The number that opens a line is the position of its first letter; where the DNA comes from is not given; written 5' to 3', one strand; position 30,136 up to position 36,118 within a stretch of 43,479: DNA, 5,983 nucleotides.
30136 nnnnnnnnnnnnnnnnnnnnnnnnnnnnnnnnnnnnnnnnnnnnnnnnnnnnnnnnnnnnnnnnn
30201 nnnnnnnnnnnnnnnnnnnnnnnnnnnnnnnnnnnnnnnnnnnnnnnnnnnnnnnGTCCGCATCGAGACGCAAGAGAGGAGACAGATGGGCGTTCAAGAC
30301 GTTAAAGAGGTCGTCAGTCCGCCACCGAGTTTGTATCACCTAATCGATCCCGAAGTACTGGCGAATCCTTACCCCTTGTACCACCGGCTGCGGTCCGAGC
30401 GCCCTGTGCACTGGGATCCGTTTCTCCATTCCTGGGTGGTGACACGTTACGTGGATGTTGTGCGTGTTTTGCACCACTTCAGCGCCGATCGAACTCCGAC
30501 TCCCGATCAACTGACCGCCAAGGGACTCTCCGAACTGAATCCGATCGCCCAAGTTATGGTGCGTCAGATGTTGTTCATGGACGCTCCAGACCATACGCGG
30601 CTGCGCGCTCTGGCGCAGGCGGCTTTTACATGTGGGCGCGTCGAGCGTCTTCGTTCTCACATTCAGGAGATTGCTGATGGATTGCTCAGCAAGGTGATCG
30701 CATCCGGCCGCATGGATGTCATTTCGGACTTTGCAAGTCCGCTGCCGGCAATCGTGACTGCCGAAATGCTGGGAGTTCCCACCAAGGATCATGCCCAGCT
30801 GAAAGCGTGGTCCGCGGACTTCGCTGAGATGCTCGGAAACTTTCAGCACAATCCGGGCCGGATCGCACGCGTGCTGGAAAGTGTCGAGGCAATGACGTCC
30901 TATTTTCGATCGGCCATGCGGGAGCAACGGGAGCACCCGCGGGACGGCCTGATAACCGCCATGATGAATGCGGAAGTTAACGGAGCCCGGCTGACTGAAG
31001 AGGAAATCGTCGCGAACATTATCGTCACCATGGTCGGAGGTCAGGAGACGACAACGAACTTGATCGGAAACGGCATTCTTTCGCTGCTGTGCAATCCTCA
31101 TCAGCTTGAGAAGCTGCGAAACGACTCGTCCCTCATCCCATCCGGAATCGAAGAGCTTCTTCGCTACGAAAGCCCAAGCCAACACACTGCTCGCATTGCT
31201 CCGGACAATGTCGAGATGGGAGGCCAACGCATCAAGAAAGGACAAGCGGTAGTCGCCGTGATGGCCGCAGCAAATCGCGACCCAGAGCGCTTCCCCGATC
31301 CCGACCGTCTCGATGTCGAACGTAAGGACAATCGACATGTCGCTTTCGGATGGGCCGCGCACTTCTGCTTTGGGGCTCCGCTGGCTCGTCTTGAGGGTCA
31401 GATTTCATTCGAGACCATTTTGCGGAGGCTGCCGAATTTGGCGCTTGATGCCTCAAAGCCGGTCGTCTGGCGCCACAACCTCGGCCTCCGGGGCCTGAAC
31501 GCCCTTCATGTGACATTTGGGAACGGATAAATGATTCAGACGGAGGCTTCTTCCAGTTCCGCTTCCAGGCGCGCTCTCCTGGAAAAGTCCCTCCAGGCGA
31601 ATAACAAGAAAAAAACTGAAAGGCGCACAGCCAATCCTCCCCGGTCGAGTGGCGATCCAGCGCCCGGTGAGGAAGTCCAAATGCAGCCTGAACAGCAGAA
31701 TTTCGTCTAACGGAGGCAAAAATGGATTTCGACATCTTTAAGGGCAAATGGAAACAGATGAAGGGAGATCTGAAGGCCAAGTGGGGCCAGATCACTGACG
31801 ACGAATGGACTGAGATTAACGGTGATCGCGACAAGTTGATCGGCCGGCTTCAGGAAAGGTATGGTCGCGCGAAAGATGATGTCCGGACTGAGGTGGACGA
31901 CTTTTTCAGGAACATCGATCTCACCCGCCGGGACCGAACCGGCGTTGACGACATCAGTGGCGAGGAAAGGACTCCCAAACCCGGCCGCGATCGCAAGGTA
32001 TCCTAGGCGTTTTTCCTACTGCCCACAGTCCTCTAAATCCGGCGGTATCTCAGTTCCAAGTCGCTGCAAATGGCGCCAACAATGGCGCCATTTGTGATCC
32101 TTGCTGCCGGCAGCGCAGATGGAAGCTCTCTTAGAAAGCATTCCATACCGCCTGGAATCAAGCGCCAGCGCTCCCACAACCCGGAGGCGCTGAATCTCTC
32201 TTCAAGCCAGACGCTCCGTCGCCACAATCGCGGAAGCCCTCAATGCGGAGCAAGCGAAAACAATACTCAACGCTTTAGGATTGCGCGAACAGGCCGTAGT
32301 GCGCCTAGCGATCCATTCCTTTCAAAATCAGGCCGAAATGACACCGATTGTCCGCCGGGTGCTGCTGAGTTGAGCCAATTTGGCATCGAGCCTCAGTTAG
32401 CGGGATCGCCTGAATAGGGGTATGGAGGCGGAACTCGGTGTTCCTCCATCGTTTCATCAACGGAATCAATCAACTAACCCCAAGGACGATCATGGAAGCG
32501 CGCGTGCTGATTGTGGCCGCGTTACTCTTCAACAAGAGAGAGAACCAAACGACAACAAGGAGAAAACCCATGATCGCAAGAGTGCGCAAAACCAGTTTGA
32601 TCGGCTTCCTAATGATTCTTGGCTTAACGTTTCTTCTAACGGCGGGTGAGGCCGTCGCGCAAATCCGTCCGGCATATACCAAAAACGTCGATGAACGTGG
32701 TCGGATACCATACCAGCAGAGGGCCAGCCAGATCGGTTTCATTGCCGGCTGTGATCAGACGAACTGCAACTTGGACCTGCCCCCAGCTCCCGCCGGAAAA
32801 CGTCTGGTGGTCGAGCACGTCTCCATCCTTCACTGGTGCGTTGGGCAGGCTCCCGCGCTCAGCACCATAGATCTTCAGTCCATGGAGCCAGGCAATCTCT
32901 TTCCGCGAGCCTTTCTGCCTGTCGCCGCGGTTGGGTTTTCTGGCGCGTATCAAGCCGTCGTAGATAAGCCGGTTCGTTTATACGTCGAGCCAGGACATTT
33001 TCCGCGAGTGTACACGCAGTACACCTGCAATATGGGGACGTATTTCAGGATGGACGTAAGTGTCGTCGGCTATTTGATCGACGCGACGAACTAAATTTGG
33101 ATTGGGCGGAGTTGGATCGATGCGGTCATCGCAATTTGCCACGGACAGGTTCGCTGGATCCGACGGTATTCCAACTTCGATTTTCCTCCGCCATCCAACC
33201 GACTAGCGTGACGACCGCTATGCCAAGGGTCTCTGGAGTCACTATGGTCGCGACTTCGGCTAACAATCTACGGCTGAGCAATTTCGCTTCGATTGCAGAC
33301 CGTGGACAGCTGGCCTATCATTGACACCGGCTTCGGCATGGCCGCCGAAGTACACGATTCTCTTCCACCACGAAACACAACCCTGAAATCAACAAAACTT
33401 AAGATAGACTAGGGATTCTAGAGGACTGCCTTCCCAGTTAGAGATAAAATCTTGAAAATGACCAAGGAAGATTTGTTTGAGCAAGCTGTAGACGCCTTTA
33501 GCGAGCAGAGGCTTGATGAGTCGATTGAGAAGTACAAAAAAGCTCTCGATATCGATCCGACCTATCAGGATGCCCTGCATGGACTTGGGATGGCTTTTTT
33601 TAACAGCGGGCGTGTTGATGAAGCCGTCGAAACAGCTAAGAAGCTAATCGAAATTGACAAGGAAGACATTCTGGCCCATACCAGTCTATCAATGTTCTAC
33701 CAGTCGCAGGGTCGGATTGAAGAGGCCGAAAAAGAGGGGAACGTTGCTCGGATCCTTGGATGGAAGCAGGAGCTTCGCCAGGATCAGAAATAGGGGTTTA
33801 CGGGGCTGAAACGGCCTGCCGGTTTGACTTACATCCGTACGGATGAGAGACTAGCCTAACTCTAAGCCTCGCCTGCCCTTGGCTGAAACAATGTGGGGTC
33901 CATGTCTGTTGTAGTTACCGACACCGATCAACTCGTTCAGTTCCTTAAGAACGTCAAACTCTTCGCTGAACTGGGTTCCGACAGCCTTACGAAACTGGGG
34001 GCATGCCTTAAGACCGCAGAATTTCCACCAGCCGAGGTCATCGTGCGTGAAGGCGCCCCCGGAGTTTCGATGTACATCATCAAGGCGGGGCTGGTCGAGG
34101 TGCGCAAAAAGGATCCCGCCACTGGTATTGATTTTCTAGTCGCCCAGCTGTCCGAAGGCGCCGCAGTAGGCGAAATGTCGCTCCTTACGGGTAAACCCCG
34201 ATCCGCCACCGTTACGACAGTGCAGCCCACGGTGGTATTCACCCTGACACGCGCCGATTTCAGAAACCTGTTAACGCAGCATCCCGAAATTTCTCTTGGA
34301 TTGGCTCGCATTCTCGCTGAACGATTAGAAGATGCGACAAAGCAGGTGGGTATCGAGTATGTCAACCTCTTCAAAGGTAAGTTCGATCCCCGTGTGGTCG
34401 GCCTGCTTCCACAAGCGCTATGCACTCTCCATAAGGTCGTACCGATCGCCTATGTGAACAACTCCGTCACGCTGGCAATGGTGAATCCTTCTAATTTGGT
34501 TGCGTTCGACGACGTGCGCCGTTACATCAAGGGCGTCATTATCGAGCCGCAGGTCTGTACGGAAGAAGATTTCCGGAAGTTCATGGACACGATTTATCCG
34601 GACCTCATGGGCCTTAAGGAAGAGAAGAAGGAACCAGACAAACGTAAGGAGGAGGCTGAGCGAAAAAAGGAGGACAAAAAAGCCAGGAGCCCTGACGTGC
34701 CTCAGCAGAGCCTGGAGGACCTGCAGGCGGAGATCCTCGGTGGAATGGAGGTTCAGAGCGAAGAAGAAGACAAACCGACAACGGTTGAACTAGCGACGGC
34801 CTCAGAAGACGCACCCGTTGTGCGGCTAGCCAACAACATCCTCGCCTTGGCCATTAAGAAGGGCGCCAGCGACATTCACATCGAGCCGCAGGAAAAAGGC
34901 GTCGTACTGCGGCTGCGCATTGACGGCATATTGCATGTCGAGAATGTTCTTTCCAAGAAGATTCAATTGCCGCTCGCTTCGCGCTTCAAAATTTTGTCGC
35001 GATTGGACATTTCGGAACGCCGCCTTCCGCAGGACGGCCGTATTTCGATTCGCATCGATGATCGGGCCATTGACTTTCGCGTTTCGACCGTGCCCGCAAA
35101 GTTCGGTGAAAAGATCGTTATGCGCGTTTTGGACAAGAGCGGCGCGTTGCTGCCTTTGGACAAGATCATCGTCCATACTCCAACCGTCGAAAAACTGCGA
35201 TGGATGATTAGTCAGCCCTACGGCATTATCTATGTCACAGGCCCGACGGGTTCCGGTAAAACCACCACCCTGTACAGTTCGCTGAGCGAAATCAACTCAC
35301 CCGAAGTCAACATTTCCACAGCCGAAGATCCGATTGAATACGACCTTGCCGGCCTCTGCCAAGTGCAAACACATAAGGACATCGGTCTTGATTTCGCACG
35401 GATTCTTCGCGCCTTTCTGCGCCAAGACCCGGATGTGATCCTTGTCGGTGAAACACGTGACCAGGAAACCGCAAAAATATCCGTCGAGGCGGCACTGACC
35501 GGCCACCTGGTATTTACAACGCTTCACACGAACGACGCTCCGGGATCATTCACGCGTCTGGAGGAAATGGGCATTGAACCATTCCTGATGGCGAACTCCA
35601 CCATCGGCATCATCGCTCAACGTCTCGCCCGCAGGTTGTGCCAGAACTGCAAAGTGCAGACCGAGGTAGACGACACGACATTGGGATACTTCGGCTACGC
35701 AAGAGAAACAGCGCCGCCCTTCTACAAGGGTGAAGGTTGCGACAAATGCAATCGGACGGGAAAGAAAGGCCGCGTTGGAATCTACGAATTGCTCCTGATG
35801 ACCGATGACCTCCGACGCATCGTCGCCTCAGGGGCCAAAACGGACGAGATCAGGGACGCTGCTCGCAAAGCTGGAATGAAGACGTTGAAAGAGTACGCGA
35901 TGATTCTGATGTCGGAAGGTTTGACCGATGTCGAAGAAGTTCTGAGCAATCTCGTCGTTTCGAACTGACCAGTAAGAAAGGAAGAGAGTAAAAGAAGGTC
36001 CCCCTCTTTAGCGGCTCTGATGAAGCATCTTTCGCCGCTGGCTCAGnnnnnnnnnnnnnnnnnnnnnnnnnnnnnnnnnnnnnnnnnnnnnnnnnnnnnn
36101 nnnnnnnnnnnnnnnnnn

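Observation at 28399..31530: Orphan A-T didomain with the canonical Leu specificity code plus adjacent P450: a minimal cassette for hydroxylating carrier-tethered leucine, with no assembly line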

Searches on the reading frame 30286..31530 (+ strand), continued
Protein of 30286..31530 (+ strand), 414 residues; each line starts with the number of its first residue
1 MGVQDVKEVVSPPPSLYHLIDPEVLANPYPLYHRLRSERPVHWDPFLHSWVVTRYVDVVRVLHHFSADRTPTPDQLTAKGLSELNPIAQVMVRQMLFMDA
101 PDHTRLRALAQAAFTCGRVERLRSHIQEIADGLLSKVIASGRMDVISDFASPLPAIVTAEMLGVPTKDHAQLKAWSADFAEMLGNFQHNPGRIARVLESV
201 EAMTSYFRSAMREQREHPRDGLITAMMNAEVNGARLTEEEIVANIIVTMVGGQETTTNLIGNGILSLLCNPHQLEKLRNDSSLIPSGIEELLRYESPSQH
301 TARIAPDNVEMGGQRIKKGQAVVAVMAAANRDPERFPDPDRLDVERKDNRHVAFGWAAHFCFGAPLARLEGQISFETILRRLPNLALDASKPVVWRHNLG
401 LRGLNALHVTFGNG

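Call 69: search_solved_structures(query=A2, max_evalue=1e-10)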
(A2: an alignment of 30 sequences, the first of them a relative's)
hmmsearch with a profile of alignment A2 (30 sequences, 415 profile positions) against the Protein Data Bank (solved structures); distinct sequences matched with E-value up to 1e-10: 403 (the best 60 are shown).
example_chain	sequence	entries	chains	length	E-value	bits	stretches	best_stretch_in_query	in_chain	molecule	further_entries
3ejb_B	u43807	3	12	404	9.3e-98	331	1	22-413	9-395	Biotin biosynthesis cytochrome P450-like enzyme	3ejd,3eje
4yzr_A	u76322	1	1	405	6.5e-95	321.6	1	23-411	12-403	Polyketide biosynthesis cytochrome P450 PksS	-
6gk5_A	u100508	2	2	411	1.5e-93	317.1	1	18-414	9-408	Cytochrome P450 CYP267B1 protein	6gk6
8yhn_A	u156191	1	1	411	3.8e-88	299.3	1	20-412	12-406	Cytochrome P450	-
5ofq_A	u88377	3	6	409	4e-87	295.9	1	27-381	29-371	Cytochrome P450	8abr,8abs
7wex_A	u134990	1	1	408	3e-86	293.1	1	20-411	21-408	Cytochrome P450 hydroxylase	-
8gue_A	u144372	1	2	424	6.4e-85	288.7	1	21-412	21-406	Cytochrome P450 monooxygenase PikC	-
7xbm_A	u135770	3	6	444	7.3e-85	288.5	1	20-412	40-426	Cytochrome P450 monooxygenase PikC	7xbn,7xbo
2whw_A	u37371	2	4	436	9e-85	288.2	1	20-412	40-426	CYTOCHROME P450 MONOOXYGENASE | CYTOCHROME P450 HYDROXYLASE PIKC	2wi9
2vz7_A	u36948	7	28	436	9e-85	288.2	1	20-412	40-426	CYTOCHROME P450 MONOOXYGENASE | CYTOCHROME P450 HYDROXYLASE PIKC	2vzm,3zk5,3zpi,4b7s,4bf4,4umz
6gmf_A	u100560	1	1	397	9.3e-85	288.1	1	20-408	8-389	Putative cytochrome P450 hydroxylase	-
2bvj_A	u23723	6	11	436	1.1e-84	287.9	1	20-412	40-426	CYTOCHROME P450 MONOOXYGENASE | CYTOCHROME P450 HYDROXYLASE PIKC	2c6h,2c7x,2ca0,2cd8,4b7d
8w6z_A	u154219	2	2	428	3.1e-81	276.5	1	18-411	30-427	Cytochrome P450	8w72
5l90_A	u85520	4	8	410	1.9e-80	273.9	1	26-409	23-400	Cytochrome P450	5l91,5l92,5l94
8vxi_A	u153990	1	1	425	2.2e-80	273.7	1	13-412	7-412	CYP125MRCA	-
5cje_A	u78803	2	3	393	1.3e-79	271.2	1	26-409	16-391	Cytochrome P450 hydroxylase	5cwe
7y9o_A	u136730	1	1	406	1.3e-79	271.2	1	27-402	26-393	Cytochrome P450 monooxygenase YjiB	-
3r9b_A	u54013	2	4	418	1.7e-79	270.8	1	7-412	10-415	CYTOCHROME P450 164A2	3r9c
4rm4_A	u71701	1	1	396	6.4e-79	268.9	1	27-401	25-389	Cytochrome P450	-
7y97_A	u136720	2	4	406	3.1e-77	263.4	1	27-403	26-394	Cytochrome P450 monooxygenase YjiB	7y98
6m4s_A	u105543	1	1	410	1.7e-76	260.9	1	18-390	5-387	Cytochrome P450 hydroxylase sb21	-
2z3t_A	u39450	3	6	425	1.1e-75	258.3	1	21-407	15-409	Cytochrome P450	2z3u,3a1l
1jio_A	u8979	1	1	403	1.6e-75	257.7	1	26-411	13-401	CYTOCHROME P450 107A1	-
1egy_A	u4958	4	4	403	1.7e-75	257.6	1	26-411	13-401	CYTOCHROME P450ERYF | CYTOCHROME P450 107A1 | CYTOCHROME P450 ERYF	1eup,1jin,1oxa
1jip_A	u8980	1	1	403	1.7e-75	257.6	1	26-411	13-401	CYTOCHROME P450 107A1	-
4ggv_A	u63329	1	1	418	4.2e-75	256.3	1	35-409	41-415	Cytochrome P450 superfamily protein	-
5vws_A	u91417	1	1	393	1.5e-74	254.5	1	32-386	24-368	Cytochrome P450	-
8jnp_A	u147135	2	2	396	1.5e-72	247.9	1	30-410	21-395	Cytochrome P450 CftA | Cytochrome P450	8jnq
9v2t_A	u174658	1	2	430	1.8e-72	247.7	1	17-409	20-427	Cytochrome P450 monooxygenase CYP107Z12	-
9vgm_A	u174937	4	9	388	5.5e-72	246.1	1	34-390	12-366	Cytochrome P450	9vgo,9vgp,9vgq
9vgn_A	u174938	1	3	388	7.4e-72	245.6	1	34-390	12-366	Cytochrome P450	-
8fz8_A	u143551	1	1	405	8.4e-72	245.5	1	13-409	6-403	Cytochrome P450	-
9w6b_A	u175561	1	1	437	2.8e-71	243.8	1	18-410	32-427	Cytochrome P450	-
4wpz_A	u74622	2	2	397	3.1e-71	243.6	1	45-410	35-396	Cytochrome P450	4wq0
4e2p_A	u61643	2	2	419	3.5e-71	243.4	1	31-409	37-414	Cytochrome P450 107B1 (P450CVIIB1)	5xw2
4z5p_A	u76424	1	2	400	1.2e-70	241.7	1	29-410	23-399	Cytochrome P450 hydroxylase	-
6l39_A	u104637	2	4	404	7.2e-70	239.1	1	30-391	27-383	Cytochrome P450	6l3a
7ayx_A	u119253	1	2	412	1.8e-69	237.8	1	50-410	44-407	Cytochrome P450 113A1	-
4mm0_A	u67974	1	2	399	5.9e-68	232.8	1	29-409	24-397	P450-like monooxygenase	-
3tyw_A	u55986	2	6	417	9.2e-66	225.6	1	32-413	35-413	Putative cytochrome P450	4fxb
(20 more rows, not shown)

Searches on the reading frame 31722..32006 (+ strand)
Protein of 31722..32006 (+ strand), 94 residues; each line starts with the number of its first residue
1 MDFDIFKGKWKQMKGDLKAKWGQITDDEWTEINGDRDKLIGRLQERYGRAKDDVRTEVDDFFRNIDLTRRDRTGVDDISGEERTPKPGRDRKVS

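Call 3: search_protein_families(library=pfam, proteins=[window:31722-32006:+])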
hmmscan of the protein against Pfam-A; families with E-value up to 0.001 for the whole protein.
window:31722-32006:+ (94 aa): 1 family
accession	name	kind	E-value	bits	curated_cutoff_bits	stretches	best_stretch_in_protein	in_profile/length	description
PF05532.17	CsbD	-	1.2e-18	67.2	40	1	4-55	1-52/53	CsbD-like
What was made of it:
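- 31722..32006 (+): csbD-like gene, marking the right flank of the deletion. In one relative a CsbD gene lies downstream of C-A-T-TE, PPTase and an NHL-repeat gene. Pfam CsbD, call 3.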

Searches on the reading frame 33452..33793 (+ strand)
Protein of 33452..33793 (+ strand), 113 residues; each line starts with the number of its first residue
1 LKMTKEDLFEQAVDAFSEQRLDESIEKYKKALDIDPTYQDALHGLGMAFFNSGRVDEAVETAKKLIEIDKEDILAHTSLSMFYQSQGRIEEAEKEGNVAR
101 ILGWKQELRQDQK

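Call 3: search_protein_families(library=pfam, proteins=[window:33452-33793:+])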
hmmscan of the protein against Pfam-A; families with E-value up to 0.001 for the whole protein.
window:33452-33793:+ (113 aa): 14 families
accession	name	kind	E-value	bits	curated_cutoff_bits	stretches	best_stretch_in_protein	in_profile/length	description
PF07719.23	TPR_2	-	5.2e-15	54.7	27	2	40-71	2-33/34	Tetratricopeptide repeat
PF13414.12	TPR_11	-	4.5e-14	52.3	26.8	1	16-53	5-42/42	TPR repeat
PF13181.12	TPR_8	-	3.7e-12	45.8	25.7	1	40-71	2-33/34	Tetratricopeptide repeat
PF14559.12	TPR_19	-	5.7e-12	46.2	25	1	15-77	1-63/68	Tetratricopeptide repeat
PF13431.12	TPR_17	-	6.5e-12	45.2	24.4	1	28-59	2-33/34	Tetratricopeptide repeat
PF00515.34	TPR_1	-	6.9e-12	45.1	27.8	0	40-71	2-33/34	Tetratricopeptide repeat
PF13424.12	TPR_12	-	7.4e-08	32.9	30.1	1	12-71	10-77/77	Tetratricopeptide repeat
PF13432.12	TPR_16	-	3e-07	31.2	32.7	1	10-70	2-62/65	Tetratricopeptide repeat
PF13176.12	TPR_7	-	4.8e-07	29.8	27.9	0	41-71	1-31/36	Tetratricopeptide repeat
PF13374.12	TPR_10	-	7.9e-07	29.3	27.5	0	78-94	7-23/42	Tetratricopeptide repeat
PF13428.12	TPR_14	-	1.4e-06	28.9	23.5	0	40-77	2-39/44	Tetratricopeptide repeat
PF13174.12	TPR_6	-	1.5e-05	25.8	26.3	0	40-67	1-28/33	Tetratricopeptide repeat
PF24575.1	TPR_Slam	-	3.1e-05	24.8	35.2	0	9-59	51-101/104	Surface lipoprotein assembly modifier, N-terminal TPR repeats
PF07720.18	TPR_3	-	0.00017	22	20.7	0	40-72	2-34/34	Tetratricopeptide repeat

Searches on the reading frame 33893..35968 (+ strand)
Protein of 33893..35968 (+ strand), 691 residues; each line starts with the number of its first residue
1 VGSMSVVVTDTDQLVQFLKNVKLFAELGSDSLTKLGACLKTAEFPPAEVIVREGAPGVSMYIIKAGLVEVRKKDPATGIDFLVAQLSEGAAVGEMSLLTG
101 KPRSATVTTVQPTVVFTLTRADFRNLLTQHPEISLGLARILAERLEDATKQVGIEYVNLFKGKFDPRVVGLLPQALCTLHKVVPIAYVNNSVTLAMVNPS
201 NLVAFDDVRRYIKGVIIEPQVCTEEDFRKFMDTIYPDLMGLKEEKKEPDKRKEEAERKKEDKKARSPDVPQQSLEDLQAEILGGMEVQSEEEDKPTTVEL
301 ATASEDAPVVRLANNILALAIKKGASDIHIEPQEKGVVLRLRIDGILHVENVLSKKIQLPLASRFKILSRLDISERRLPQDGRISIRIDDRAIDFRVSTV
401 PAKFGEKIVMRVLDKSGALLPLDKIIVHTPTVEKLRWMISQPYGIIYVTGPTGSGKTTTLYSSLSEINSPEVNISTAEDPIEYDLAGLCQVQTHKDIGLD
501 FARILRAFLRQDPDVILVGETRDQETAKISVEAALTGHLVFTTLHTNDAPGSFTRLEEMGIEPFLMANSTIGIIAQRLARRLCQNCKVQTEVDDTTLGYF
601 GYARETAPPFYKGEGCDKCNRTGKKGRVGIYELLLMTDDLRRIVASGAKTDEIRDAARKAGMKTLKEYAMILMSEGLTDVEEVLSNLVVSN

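Call 6: search_protein_families(library=pfam, proteins=[window:33893-35968:+])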
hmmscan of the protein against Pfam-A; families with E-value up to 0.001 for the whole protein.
window:33893-35968:+ (691 aa): 3 families
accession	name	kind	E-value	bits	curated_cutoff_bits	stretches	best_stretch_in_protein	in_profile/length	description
PF00437.27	T2SSE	-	2.1e-125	418.7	24.9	1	303-684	2-369/370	Type II/IV secretion system protein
PF00027.35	cNMP_binding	-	1.2e-18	67.3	27.5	1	43-130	3-89/89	Cyclic nucleotide-binding domain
PF05157.20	MshEN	-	4.6e-13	49.4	23.1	1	153-238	2-87/90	MshEN domain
